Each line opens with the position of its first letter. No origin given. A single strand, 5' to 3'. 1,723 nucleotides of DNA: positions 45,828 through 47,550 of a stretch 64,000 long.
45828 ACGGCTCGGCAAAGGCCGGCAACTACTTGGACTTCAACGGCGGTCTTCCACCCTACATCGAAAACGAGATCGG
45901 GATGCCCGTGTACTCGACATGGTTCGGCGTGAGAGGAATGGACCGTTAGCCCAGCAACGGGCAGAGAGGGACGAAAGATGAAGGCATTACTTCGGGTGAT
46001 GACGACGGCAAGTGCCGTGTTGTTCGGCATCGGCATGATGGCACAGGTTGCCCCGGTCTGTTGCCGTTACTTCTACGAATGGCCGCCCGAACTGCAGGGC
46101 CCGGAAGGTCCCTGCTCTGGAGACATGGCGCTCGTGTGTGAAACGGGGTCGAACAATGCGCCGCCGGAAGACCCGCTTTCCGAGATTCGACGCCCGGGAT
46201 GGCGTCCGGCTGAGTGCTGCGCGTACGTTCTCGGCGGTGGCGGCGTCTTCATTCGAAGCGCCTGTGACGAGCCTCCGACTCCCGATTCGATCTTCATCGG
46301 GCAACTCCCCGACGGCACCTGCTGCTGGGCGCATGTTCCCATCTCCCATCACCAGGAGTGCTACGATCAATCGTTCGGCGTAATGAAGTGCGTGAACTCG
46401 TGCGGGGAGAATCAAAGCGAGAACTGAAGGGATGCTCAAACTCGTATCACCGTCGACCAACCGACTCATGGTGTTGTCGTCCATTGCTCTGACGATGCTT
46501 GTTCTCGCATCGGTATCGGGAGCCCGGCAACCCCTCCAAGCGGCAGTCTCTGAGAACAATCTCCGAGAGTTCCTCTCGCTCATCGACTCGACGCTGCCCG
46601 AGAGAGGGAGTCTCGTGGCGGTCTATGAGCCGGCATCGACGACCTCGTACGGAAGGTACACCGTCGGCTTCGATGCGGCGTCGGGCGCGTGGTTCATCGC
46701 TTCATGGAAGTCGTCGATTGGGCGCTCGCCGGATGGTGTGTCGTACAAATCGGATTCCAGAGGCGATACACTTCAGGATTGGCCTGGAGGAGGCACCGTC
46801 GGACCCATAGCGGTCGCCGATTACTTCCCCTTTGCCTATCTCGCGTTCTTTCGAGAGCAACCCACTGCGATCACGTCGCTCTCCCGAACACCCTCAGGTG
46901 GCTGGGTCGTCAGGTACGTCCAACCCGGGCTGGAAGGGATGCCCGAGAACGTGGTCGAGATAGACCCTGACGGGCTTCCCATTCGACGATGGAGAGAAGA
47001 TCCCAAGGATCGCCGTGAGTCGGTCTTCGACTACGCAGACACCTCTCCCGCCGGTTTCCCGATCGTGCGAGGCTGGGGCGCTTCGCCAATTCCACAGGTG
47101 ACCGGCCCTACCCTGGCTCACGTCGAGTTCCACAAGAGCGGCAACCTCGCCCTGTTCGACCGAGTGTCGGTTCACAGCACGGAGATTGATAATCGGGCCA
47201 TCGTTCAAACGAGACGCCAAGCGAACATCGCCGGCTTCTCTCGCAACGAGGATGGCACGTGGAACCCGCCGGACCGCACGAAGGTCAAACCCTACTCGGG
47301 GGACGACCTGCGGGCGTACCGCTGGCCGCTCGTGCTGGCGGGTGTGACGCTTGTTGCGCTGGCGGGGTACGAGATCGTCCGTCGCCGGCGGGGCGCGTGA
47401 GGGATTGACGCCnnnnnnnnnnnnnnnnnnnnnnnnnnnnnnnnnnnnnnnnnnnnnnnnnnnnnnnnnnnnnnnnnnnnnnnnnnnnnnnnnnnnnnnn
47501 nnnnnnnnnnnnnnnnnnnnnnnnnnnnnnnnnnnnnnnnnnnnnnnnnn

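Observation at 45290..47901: Lower-GC four-gene cluster: pseudopilin-like protein, 12-Cys secreted protein, anchored secreted protein and MauE-like membrane protein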

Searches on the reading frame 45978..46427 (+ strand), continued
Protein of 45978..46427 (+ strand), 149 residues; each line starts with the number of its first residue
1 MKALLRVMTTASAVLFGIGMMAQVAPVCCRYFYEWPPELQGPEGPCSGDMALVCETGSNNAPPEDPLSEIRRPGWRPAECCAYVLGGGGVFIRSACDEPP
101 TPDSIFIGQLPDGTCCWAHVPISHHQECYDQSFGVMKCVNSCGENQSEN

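Call 75: fold_search(model_id=the predicted structure, library=viral)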
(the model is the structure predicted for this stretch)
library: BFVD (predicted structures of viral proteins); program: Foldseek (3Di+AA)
matches with E <= 10: 309; with E <= 0.001: 0
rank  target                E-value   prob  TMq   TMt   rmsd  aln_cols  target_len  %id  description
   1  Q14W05                2.8e-01  0.03  0.11  0.07  19.0       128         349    7  ORF101 [Ranid herpesvirus 2]
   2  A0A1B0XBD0            3.7e-01  0.06  0.14  0.05  14.2       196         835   11  Fiber protein [Equine adenovirus A serotype 1]
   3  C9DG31                5.2e-01  0.06  0.13  0.07  11.8       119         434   11  Uncharacterized protein [Delftia phage PhiW-14]
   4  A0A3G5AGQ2            5.5e-01  0.12  0.20  0.19  12.4       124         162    7  Uncharacterized protein [Solumvirus sp.]
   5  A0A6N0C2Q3            6.1e-01  0.05  0.16  0.05  17.3       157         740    9  ORF19 [Fowl aviadenovirus D]
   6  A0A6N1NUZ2            6.5e-01  0.66  0.30  0.18   6.0        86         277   15  Formamidopyrimidine-DNA glycosylase [Tupanvirus soda lake]
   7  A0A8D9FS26            6.5e-01  0.05  0.14  0.17  16.3       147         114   10  Uncharacterized protein [uncultured marine phage]
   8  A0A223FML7            6.5e-01  0.03  0.12  0.07  14.7       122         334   12  Ig-like domain-containing protein [Murmansk poxvirus]
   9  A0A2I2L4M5            7.6e-01  0.21  0.29  0.17  12.5       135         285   13  Formamidopyrimidine-DNA glycosylase [Orpheovirus IHUMI-LCC2]
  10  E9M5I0                8.1e-01  0.02  0.11  0.11  17.6       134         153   13  Ig-like domain-containing protein [Cricetid gammaherpesvirus 2]
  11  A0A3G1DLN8            8.5e-01  0.06  0.19  0.12  18.2       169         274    9  Inner capsid protein (Fragment) [Rotavirus B]
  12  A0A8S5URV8            9.0e-01  0.03  0.13  0.11  14.5       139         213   11  Putative lipoprotein [Siphoviridae sp. ctg8v2]
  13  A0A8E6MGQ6            9.5e-01  0.03  0.13  0.11  12.8       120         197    8  Putative VP1a protein (Fragment) [Alongshan virus]
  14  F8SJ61                1.0e+00  0.02  0.11  0.11  18.3       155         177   10  Uncharacterized protein 218 [Pseudomonas phage PhiPA3]
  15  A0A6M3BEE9            1.1e+00  0.04  0.14  0.14  16.3       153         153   10  (no name in the UniProt tables at hand)
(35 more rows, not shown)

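Call 76: search_protein_families(library=padloc, proteins=[window:45978-46427:+], max_evalue=0.01)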
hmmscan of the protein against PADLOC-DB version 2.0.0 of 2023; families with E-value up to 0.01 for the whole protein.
window:45978-46427:+ (149 aa): 0 families

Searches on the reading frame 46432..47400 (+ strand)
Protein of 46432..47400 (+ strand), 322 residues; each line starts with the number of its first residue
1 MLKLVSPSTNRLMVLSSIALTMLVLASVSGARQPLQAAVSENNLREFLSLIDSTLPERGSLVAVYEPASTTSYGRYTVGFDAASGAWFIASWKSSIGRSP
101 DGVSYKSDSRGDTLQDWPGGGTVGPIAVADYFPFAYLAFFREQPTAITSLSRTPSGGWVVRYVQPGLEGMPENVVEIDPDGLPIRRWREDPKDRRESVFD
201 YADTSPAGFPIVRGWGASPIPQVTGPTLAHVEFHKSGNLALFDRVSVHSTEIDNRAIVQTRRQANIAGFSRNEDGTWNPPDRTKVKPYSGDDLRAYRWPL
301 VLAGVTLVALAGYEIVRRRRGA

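Call 3: search_protein_families(library=pfam, proteins=[window:46432-47400:+], max_evalue=0.1)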
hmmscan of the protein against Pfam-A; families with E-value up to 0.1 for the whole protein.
window:46432-47400:+ (322 aa): 0 families

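Call 4: search_protein_families(library=ncbifam, proteins=[window:46432-47400:+], max_evalue=0.1)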
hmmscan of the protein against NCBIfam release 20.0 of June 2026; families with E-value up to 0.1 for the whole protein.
window:46432-47400:+ (322 aa): 0 families

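Call 8: find_homologous_proteins(query=window:46432-47400:+, max_evalue=0.01)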
Query window:46432-47400:+ (322 aa): 10 proteins with E <= 0.01 among 4135 candidates.
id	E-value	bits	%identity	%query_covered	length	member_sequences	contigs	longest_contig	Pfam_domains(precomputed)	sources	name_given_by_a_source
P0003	2.0e-205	699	100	96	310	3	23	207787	-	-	-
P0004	5.8e-174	596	80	100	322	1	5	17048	-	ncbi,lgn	-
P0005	1.5e-138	479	71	88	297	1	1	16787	-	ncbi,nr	ncbi:MAG: hypothetical protein KIS87_09650 [Phycisphaeraceae bacterium]|nr:hypothetical protein [Phy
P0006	2.5e-116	406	63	92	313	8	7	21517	-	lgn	-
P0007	1.2e-115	404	61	90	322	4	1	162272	-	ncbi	-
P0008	6.4e-115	402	59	94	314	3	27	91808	-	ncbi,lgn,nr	ncbi:MAG: hypothetical protein KJZ54_10585 [Phycisphaerales bacterium]|nr:hypothetical protein [Phyc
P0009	1.0e-86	309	50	97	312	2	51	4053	-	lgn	-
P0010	1.6e-84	302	47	96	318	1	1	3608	-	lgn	-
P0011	2.3e-84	301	48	97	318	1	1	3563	-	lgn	-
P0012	1.9e-83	298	46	98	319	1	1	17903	-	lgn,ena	-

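Call 9: find_encoding_contigs(protein=P0007, flank=7000, max_places=2)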
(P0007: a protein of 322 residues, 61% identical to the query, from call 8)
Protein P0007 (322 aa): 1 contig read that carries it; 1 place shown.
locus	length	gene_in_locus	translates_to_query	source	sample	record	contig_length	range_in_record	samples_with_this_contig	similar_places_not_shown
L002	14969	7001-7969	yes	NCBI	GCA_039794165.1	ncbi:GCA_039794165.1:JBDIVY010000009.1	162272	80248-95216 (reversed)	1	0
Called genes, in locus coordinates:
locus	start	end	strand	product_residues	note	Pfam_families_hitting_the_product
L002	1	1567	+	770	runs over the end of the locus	PF00270:DEAD, PF00271:Helicase_C, PF16124:RecQ_Zn_bind, PF09382:RQC, PF00570:HRDC, PF14493:HTH_40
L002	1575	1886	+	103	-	-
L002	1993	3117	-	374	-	PF01244:Peptidase_M19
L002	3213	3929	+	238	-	-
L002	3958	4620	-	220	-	PF01144:CoA_trans, PF13336:AcetylCoA_hyd_C (faint)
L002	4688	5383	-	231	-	PF00702:Hydrolase, PF13419:HAD_2 (weak)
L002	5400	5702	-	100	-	-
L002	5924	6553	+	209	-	-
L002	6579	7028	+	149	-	-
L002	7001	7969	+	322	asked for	-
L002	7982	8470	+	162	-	PF07291:MauE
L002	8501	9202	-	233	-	PF02163:Peptidase_M50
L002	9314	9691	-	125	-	PF00453:Ribosomal_L20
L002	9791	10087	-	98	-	PF01632:Ribosomal_L35p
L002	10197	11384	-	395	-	-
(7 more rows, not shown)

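Call 10: find_encoding_contigs(protein=P0008, flank=7000, max_places=2)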
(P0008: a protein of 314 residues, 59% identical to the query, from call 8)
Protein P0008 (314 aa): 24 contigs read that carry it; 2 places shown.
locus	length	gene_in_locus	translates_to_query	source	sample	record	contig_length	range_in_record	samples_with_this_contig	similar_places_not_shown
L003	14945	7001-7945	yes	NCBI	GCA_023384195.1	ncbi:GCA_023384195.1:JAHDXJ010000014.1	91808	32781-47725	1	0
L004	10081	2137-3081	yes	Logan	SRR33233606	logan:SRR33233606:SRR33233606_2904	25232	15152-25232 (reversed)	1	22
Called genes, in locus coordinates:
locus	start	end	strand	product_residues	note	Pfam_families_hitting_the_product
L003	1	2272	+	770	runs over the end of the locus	PF00270:DEAD, PF00271:Helicase_C, PF16124:RecQ_Zn_bind, PF09382:RQC, PF00570:HRDC, PF14493:HTH_40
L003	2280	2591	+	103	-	-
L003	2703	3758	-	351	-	PF01244:Peptidase_M19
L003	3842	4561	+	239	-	-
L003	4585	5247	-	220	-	PF01144:CoA_trans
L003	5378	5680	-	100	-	-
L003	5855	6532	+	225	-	PF07963:N_methyl (weak)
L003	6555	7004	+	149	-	-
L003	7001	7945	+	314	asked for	-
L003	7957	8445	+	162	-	PF07291:MauE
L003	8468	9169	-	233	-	PF02163:Peptidase_M50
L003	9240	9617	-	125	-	PF00453:Ribosomal_L20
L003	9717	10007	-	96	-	PF01632:Ribosomal_L35p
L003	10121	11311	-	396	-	-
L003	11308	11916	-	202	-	PF04542:Sigma70_r2, PF08281:Sigma70_r4_2, PF04545:Sigma70_r4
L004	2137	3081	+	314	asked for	-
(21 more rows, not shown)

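Call 11: find_encoding_contigs(protein=P0012, flank=7000, max_places=2)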
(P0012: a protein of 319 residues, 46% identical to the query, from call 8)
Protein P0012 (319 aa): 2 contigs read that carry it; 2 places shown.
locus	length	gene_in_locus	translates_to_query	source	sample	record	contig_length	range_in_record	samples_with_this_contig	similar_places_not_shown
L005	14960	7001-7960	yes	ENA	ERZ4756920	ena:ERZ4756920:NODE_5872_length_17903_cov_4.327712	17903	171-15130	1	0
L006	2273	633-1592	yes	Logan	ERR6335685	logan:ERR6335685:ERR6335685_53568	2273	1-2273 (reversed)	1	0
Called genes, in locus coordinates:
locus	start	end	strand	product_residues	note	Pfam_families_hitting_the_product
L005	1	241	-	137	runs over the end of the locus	?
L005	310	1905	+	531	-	PF13541:ChlI, PF00158:Sigma54_activat (faint), PF01078:Mg_chelatase, PF07728:AAA_5 (faint), PF13335:Mg_chelatase_C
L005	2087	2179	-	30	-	-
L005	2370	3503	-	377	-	PF01244:Peptidase_M19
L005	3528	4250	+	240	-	-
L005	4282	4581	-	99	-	PF01144:CoA_trans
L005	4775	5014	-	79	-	PF06305:LapA_dom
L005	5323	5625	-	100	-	-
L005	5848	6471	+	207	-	-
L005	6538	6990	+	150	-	-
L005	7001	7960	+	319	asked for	-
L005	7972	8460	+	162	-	PF07291:MauE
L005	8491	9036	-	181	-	PF02163:Peptidase_M50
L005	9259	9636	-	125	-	PF00453:Ribosomal_L20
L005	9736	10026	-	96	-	PF01632:Ribosomal_L35p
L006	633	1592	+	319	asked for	-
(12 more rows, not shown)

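Call 17: find_related_loci(query=A1, collection=genome_contigs, flank=10000)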
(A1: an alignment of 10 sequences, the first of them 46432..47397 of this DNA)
Query A1 (322 aa) in genome_contigs; peptide patterns used: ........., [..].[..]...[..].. (x = any residue, [..] = any of these).
70 stretches matched a pattern; 3 encode a relative of the query (tblastn E <= 1e-3); 3 distinct loci.
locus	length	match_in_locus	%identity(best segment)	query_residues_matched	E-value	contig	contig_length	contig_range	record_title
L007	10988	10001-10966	64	1-322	2e-140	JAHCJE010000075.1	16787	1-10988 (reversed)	MAG: Phycisphaeraceae bacterium isolate TGS_PLA3 PLA3_75, whole genome shotgun sequence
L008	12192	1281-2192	60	18-322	8e-121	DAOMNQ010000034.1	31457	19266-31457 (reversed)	MAG TPA_asm: Phycisphaerales bacterium isolate AMR_MDS_5908 NODE_669_length_31457_cov_4.232533, whole genome shotgun seq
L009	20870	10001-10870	61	33-322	3e-119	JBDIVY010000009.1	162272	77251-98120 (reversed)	MAG: Phycisphaerales bacterium isolate Bin_30 NODE_69_length_162272_cov_10.188954, whole genome shotgun sequence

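Call 21: predict_structure(alignment_id=A1)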
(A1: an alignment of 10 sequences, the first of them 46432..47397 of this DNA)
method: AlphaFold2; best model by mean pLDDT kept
length: 322 residues; sequences in the alignment: 10
mean_pLDDT: 78.6   pTM: 0.69
mean pLDDT of the five models: 78.6, 77.3, 75.9, 75.9, 71.3
residues with pLDDT >= 90: 137; 70-90: 94; 50-70: 50; < 50: 41
segments of 3 or more residues with pLDDT < 50: 1-13, 15-35, 219-222
pLDDT, mean of each block of 10 residues (from residue 1): 38 47 40 55 95 93 87 88 95 93 86 82 89 94 93 95 87 93 90 77 86 71 72 94 92 87 74 63 54 58 77 77 51
secondary structure, 60 per line:
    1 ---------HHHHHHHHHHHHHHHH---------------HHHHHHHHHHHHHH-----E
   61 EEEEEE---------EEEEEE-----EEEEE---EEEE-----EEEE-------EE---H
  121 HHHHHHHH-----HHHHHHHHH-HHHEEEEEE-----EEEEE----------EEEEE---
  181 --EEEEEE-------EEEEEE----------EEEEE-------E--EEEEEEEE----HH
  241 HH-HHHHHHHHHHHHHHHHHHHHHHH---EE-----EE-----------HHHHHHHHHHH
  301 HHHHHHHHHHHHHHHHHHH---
elements in order: H10-25 H41-54 E60-66 E76-81 E87-91 E95-98 E104-107 H120-128 H134-142 E147-152 E158-162 E173-177 E183-188 E196-201 E212-216 E227-234 H239-242 H244-266 H290-319

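Call 24: fold_search(model_id=the predicted structure, library=pdb)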
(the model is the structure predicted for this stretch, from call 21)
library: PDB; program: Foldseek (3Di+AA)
matches with E <= 10: 1045; with E <= 0.001: 10
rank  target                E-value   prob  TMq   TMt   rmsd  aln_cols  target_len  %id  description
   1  8cgm_A                1.9e-05  1.00  0.33  0.50   7.9       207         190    9  Structure of the lipoprotein transporter LolA from Porphyromonas gingivalis (released 2023-06-21)
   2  4z48_A                4.0e-05  1.00  0.35  0.43  10.9       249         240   10  Crystal structure of a DUF1329 family protein (DESPIG_00262) from Desulfovibrio piger ATCC 29098 at 1.75 A resolution (released 2015-04-22)
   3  8chx_B                4.3e-05  1.00  0.28  0.43   8.7       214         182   12  Structure and function of LolA from Vibrio cholerae (released 2023-06-21)
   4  8v1k_A                2.1e-04  1.00  0.30  0.45   8.2       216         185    9  Crystal structure of outer membrane lipoprotein carrier protein (LolA) from Francisella tularensis (released 2023-11-29)
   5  8chx_A                2.7e-04  1.00  0.29  0.43   8.6       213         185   10  Structure and function of LolA from Vibrio cholerae (released 2023-06-21)
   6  2yzy                  3.0e-04  1.00  0.28  0.48   8.1       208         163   10  Crystal structure of uncharacterized conserved protein from Thermus thermophilus HB8 (released 2007-11-06)
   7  4ki3_L                3.0e-04  1.00  0.30  0.48   6.5       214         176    8  1.70 Angstrom resolution crystal structure of outer-membrane lipoprotein carrier protein (lolA) from Yersinia pestis C (released 2013-05-15)
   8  4ki3_D                6.2e-04  0.99  0.27  0.42   8.8       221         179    8  1.70 Angstrom resolution crystal structure of outer-membrane lipoprotein carrier protein (lolA) from Yersinia pestis C (released 2013-05-15)
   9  2w7q_B                6.5e-04  1.00  0.31  0.48   6.8       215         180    7  Structure of Pseudomonas aeruginosa LolA (released 2009-12-29)
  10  8veh_B                8.2e-04  1.00  0.29  0.43  11.8       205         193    8  Crystal structure of outer membrane lipoprotein carrier protein (LolA) from Rickettsia bellii (released 2023-12-27)
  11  4ki3_I                1.2e-03  1.00  0.31  0.49   6.5       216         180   10  1.70 Angstrom resolution crystal structure of outer-membrane lipoprotein carrier protein (lolA) from Yersinia pestis C (released 2013-05-15)
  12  4ki3_G                1.2e-03  1.00  0.28  0.44   7.4       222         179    8  1.70 Angstrom resolution crystal structure of outer-membrane lipoprotein carrier protein (lolA) from Yersinia pestis C (released 2013-05-15)
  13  1iwl                  1.3e-03  1.00  0.32  0.50   5.9       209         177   10  Crystal Structure of the Lipoprotein Localization Factor, LolA (released 2003-07-15)
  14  9c89                  1.3e-03  1.00  0.31  0.52   6.5       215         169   11  Crystal structure of outer membrane lipoprotein carrier protein (LolA) from Ehrlichia chaffeensis (released 2024-06-19)
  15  3wjv                  1.3e-03  0.99  0.27  0.43  10.1       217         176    8  Crystal structure of the L68E variant of mLolB (released 2014-03-05)
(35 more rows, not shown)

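Call 76: search_protein_families(library=padloc, proteins=[window:46432-47400:+], max_evalue=0.01)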
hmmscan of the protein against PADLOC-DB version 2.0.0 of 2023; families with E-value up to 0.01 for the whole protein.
window:46432-47400:+ (322 aa): 0 families

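Call 77: search_solved_structures(query=A1, max_evalue=1)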
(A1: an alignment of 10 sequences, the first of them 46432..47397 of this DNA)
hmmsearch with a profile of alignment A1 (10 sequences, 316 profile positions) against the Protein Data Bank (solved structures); distinct sequences matched with E-value up to 1: 1.
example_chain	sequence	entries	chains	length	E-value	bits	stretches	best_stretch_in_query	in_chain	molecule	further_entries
3ia1_A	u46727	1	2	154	0.19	13.9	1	172-210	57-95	Thio-disulfide isomerase/thioredoxin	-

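Call 85: search_protein_families(library=pfam, alignment_id=A6, max_evalue=1)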
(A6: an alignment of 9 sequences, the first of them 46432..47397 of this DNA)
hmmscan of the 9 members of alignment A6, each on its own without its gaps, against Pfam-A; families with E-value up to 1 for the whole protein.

A. member 1, window:46432-47397:+ (322 aa): 0 families

B. families by the number of members that match (of 9 scanned): 5 families
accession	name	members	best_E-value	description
PF24267.1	HVO_1552_C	1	0.015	HVO_1552, C-terminal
PF15805.10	SCNM1_acidic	1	0.03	Acidic C-terminal region of sodium channel modifier 1 SCNM1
PF06475.18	Glycolipid_bind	1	0.042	Putative glycolipid-binding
PF25583.1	WCX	1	0.075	WCX domain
PF11384.13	DUF3188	1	0.13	Protein of unknown function (DUF3188)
